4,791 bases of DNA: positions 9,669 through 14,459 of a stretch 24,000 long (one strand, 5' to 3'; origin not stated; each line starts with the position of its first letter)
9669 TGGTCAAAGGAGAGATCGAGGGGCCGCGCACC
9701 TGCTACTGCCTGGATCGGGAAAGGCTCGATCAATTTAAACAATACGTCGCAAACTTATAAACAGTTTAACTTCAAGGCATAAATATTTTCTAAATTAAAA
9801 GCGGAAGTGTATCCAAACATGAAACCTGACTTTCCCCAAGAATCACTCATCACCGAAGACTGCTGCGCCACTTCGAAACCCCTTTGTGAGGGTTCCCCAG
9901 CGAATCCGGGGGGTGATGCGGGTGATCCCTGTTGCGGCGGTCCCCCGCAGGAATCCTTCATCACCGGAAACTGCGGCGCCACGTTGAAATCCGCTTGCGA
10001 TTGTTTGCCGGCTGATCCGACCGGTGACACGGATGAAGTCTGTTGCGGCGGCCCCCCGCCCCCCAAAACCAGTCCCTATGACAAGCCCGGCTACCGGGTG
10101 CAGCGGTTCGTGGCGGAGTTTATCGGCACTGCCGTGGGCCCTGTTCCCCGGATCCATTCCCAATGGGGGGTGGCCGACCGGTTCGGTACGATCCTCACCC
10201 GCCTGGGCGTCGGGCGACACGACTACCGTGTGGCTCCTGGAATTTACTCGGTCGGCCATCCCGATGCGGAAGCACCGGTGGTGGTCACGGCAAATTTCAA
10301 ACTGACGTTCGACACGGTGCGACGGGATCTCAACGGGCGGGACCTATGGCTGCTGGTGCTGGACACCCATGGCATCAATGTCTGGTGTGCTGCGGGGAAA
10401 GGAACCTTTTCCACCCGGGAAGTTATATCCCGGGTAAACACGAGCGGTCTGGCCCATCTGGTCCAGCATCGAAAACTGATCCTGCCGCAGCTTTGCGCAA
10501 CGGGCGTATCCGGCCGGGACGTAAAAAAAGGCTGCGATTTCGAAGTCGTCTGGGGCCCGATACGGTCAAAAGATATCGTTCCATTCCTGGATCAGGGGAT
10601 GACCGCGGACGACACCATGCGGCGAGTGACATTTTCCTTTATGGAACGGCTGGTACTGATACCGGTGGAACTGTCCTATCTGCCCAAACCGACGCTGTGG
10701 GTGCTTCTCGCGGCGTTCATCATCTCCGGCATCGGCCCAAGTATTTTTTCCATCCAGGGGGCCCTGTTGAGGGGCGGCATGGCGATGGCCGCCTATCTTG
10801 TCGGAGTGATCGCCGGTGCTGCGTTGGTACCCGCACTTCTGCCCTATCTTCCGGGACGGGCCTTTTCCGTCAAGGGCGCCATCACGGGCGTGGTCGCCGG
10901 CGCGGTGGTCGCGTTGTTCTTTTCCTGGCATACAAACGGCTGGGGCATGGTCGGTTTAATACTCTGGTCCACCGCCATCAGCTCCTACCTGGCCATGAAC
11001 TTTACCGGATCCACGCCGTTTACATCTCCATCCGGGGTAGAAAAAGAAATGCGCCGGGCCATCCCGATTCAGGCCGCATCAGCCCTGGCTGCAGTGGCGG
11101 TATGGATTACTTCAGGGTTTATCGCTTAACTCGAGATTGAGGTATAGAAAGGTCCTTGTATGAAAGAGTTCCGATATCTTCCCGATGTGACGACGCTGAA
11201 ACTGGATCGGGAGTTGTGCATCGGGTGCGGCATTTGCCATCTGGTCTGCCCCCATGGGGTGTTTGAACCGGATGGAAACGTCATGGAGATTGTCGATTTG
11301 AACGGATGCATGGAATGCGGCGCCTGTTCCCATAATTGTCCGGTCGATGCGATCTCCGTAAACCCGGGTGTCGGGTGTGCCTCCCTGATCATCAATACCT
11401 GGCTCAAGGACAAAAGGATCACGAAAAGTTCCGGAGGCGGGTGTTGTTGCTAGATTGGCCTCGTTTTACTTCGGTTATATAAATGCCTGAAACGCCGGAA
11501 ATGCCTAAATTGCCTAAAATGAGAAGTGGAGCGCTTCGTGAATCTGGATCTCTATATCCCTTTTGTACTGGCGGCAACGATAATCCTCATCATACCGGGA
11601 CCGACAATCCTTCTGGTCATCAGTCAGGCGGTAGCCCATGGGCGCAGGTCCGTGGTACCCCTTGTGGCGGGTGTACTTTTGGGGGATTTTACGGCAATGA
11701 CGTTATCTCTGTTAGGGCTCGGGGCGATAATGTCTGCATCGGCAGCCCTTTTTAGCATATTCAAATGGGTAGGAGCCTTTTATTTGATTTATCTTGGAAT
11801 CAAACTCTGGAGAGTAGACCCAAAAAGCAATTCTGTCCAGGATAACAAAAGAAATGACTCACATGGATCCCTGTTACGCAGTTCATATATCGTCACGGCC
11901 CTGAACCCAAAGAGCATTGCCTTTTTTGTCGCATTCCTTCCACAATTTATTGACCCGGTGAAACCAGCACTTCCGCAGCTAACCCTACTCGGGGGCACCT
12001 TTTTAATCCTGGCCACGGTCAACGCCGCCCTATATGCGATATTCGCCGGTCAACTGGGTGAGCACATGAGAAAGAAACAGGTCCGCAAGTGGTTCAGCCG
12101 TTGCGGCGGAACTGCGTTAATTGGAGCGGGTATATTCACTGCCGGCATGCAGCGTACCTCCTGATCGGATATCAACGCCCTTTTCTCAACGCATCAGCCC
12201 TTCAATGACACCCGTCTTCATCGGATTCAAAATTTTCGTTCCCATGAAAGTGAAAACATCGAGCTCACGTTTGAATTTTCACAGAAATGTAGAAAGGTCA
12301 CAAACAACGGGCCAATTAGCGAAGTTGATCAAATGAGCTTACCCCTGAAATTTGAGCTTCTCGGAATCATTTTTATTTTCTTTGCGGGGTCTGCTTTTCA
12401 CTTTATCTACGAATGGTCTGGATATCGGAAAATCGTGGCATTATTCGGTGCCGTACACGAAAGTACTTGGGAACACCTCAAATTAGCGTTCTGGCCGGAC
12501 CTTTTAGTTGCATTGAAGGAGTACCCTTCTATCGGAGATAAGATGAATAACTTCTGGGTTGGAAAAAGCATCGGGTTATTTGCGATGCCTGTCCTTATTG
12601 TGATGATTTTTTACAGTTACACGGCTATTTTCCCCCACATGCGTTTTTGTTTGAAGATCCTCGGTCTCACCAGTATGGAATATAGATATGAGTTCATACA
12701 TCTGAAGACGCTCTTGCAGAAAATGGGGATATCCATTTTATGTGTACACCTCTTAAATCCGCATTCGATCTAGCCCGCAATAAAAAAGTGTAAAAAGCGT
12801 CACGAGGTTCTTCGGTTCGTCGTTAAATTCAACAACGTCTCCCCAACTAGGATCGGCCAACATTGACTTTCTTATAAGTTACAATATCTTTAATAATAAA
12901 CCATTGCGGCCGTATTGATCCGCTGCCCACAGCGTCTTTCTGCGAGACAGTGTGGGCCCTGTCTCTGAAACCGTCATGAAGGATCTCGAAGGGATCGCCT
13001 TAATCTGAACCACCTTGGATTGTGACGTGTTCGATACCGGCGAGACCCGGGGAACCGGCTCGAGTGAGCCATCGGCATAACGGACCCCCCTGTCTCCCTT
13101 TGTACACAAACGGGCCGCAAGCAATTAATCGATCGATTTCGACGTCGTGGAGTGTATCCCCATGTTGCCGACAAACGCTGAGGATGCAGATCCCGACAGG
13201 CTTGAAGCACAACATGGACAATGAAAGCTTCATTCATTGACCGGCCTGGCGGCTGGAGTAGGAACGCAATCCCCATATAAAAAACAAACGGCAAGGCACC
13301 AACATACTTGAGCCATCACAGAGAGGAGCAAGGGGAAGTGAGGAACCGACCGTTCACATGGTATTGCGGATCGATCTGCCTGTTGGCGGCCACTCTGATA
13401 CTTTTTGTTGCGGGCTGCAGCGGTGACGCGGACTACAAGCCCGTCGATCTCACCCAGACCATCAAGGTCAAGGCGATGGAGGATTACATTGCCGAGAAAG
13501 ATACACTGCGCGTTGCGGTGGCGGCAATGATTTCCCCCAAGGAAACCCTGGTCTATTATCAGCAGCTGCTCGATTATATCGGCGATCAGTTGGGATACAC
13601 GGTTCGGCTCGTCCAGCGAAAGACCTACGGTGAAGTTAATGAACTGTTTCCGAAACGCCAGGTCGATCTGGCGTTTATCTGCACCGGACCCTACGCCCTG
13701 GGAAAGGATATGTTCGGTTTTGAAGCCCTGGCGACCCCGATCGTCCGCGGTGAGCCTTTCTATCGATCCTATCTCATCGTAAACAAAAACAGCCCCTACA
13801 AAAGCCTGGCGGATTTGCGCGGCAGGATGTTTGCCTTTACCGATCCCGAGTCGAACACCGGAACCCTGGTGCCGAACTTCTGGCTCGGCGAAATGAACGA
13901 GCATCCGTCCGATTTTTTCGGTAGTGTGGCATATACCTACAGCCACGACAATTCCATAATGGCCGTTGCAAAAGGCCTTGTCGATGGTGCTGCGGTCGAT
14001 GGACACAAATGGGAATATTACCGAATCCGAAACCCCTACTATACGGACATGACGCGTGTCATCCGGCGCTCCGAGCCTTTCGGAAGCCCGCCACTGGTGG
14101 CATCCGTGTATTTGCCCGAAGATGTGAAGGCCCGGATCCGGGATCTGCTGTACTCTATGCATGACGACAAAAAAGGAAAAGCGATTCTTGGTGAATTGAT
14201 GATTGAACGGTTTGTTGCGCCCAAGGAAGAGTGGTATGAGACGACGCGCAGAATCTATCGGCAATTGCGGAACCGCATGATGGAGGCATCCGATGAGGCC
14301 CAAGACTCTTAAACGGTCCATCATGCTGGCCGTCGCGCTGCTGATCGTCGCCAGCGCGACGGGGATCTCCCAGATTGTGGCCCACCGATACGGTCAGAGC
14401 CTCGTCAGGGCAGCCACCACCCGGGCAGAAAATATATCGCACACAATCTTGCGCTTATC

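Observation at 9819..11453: hgcA-hgcB mercury-methylation gene pair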

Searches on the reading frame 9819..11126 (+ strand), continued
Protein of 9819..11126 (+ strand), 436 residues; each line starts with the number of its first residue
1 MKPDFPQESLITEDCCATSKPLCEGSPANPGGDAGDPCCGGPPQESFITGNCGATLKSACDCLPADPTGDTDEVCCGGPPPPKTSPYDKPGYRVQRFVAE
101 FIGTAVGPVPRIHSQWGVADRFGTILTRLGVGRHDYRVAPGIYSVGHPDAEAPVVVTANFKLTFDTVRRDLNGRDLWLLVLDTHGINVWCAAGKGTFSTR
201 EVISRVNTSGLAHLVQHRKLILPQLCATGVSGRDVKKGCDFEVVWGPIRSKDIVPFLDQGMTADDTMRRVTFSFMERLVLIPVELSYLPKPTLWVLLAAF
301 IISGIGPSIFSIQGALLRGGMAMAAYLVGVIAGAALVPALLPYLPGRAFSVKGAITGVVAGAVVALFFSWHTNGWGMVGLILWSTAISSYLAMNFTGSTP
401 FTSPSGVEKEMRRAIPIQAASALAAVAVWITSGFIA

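Call 43: fold_search(model_id=the predicted structure, library=pdb)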
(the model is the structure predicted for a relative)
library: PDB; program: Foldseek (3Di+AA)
matches with E <= 10: 303; with E <= 0.001: 6
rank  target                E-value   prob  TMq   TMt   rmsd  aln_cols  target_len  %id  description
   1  9a0b_A                9.0e-26  1.00  0.52  0.64   6.1       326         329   52  Structure determination of the HgcAB complex using metagenome sequence data, coevolution analysis, and ab initio struc (released 2020-06-12)
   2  4c1n_G                7.2e-09  1.00  0.28  0.27   7.2       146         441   32  Corrinoid protein reactivation complex with activator (released 2014-08-13)
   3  2ycl_A                8.0e-09  1.00  0.29  0.28   3.8       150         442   31  complete structure of the corrinoid,iron-sulfur protein including the N-terminal domain with a 4Fe-4S cluster (released 2011-06-08)
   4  2h9a_A                6.2e-08  1.00  0.29  0.33   3.4       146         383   32  Corrinoid Iron-Sulfur Protein (released 2006-09-26)
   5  4djd_C                2.4e-07  1.00  0.27  0.26   1.7       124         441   27  Crystal structure of folate-free corrinoid iron-sulfur protein (CFeSP) in complex with its methyltransferase (MeTr) (released 2012-03-14)
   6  9fzy_F                3.1e-06  1.00  0.26  0.26   1.8       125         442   22  Structure of carbon monoxide dehydrogenase/acetyl-CoA synthase (CODH/ACS) in complex with corrinoid iron-sulfur protei (released 2025-02-05)
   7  5ijw_B                1.1e-01  0.33  0.15  0.21  12.1       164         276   13  Glutamate Racemase (MurI) from Mycobacterium smegmatis with bound D-glutamate, 1.8 Angstrom resolution, X-ray diffract (released 2016-05-25)
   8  9p81_R                2.1e-01  0.15  0.11  0.15  18.1       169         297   15  NTSR1-Gi-NTS(8-13), GTP-bound Complex in the Canonical, AHD Open State (C-Open-GTP) (released 2026-03-25)
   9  1oi7                  2.2e-01  0.25  0.15  0.22   9.7       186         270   14  The Crystal Structure of Succinyl-CoA synthetase alpha subunit from Thermus Thermophilus (released 2003-07-04)
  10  8vwc                  4.3e-01  0.04  0.10  0.11  18.9       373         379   11  CryoEM Structure of a FtsH Helical Assembly in the Aged State (released 2025-01-15)
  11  2jfz_A                4.8e-01  0.21  0.16  0.23   7.9       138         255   15  Crystal structure of Helicobacter pylori glutamate racemase in complex with D-Glutamate and an inhibitor (released 2007-07-03)
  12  3our_E                6.6e-01  0.25  0.14  0.15   5.1        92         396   15  Crystal structure of complex between EIIA and a novel pyruvate decarboxylase (released 2011-06-01)
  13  6qjz                  7.7e-01  0.10  0.13  0.12  16.1       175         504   11  Identificationand Characterization of an Oxalylfrom Grass pea (Lathyrus sativusCoA-Synthetase L.) (released 2020-08-26)
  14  7oz1_A                7.7e-01  0.08  0.17  0.15  17.5       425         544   10  Cryo-EM structure of ABCG1 E242Q mutant with ATP and cholesteryl hemisuccinate bound (released 2021-09-22)
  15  2jfz_B                8.2e-01  0.16  0.15  0.23   6.8       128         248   16  Crystal structure of Helicobacter pylori glutamate racemase in complex with D-Glutamate and an inhibitor (released 2007-07-03)
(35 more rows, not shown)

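Call 64: find_encoding_contigs(protein=P0121, flank=3000, max_places=4)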
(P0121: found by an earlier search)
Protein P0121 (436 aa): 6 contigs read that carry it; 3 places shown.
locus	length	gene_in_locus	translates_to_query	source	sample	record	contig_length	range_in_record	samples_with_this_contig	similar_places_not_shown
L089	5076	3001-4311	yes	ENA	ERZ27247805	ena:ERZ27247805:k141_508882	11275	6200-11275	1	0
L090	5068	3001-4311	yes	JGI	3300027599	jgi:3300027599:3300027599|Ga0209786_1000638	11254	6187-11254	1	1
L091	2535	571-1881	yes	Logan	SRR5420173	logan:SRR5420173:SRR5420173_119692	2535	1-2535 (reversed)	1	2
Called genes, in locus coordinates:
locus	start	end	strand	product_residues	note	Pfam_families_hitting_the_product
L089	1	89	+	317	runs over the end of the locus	-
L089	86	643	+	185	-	PF11992:TgpA_N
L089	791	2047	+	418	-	PF11992:TgpA_N, PF01841:Transglut_core, PF13559:DUF4129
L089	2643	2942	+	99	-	PF12802:MarR_2 (faint), PF12840:HTH_20, PF01022:HTH_5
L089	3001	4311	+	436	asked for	PF03599:CdhD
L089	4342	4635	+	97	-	PF13484:Fer4_16 (faint), PF00037:Fer4, PF13237:Fer4_10, PF14697:Fer4_21, PF12837:Fer4_6 (weak), PF13187:Fer4_9, PF12838:Fer4_7, PF00037:Fer4 (weak), +5 more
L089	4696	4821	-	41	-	-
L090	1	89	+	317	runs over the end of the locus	-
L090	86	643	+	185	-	PF11992:TgpA_N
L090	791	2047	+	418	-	PF11992:TgpA_N, PF01841:Transglut_core, PF13559:DUF4129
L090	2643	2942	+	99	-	PF12802:MarR_2 (faint), PF12840:HTH_20, PF01022:HTH_5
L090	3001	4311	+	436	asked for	PF03599:CdhD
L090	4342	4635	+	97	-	PF13484:Fer4_16 (faint), PF00037:Fer4, PF13237:Fer4_10, PF14697:Fer4_21, PF12837:Fer4_6 (weak), PF13187:Fer4_9, PF12838:Fer4_7, PF00037:Fer4 (weak), +5 more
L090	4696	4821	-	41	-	-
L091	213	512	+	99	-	PF12802:MarR_2 (faint), PF12840:HTH_20, PF01022:HTH_5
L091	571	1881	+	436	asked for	PF03599:CdhD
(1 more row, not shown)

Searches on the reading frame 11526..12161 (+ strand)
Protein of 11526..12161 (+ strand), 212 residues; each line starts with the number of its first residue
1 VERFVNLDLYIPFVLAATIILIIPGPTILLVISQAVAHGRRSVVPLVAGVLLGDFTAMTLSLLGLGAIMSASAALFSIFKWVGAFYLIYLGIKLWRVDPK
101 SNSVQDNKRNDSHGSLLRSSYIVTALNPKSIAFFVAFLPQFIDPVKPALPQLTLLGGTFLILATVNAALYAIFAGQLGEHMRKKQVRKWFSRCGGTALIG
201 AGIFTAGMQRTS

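Call 3: search_protein_families(library=ncbifam, proteins=[window:11526-12161:+], max_evalue=0.01)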
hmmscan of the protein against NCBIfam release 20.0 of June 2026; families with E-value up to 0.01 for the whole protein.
window:11526-12161:+ (212 aa): 8 families
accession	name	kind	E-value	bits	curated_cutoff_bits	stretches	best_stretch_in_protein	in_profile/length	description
NF007812.0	PRK10520.1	equivalog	2.1e-37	128.7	209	1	6-207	2-202/206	homoserine/homoserine lactone efflux protein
TIGR00949.1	2A76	subfamily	1.5e-35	122.6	183.95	1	23-203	1-183/185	homoserine/threonine efflux transporter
NF008201.0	PRK10958.1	equivalog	2.8e-31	108.7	165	1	11-184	11-185/212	leucine efflux protein LeuE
NF007591.0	PRK10229.1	equivalog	6.8e-12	45.5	288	1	9-204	4-201/206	threonine export protein RhtC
NF007653.0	PRK10323.1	equivalog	1.2e-10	41.4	193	1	16-182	12-171/195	cysteine/O-acetylserine transporter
TIGR00948.1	2a75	equivalog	2.1e-10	40.6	213.65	1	25-132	6-113/177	L-lysine exporter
NF008546.0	PRK11469.1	equivalog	0.00049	19.9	214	1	41-167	32-152/188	manganese efflux pump MntP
NF006801.0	PRK09304.1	equivalog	0.0011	18.5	298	1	13-129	9-124/211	arginine exporter ArgO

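Call 4: search_protein_families(library=pfam, proteins=[window:11526-12161:+], max_evalue=0.01)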
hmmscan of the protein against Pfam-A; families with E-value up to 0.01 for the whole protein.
window:11526-12161:+ (212 aa): 2 families
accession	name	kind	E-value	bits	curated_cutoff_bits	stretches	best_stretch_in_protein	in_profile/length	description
PF01810.24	LysE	-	1e-31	110.4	25.6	1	19-204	2-188/193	LysE type translocator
PF03741.22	TerC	-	0.00044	20.5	27.8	0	50-119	34-102/178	Integral membrane protein TerC family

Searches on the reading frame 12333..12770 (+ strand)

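Call 22: search_protein_families(library=pfam, proteins=[window:12333-12770:+], max_evalue=0.001)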
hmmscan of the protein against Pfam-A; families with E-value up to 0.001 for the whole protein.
window:12333-12770:+ (146 aa): 1 family
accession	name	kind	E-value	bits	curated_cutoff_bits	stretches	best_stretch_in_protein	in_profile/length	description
PF20122.4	DUF6512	-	5.1e-14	53.1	26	1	5-112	10-121/181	Family of unknown function (DUF6512)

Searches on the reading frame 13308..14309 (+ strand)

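Call 23: search_protein_families(library=pfam, proteins=[window:13308-14309:+], max_evalue=0.001)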
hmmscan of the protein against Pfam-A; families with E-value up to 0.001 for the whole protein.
window:13308-14309:+ (334 aa): 1 family
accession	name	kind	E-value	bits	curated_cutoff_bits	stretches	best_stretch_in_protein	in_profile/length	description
PF12974.12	Phosphonate-bd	-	5.1e-64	216.4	27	1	70-310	2-242/242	ABC transporter, phosphonate, periplasmic substrate-binding protein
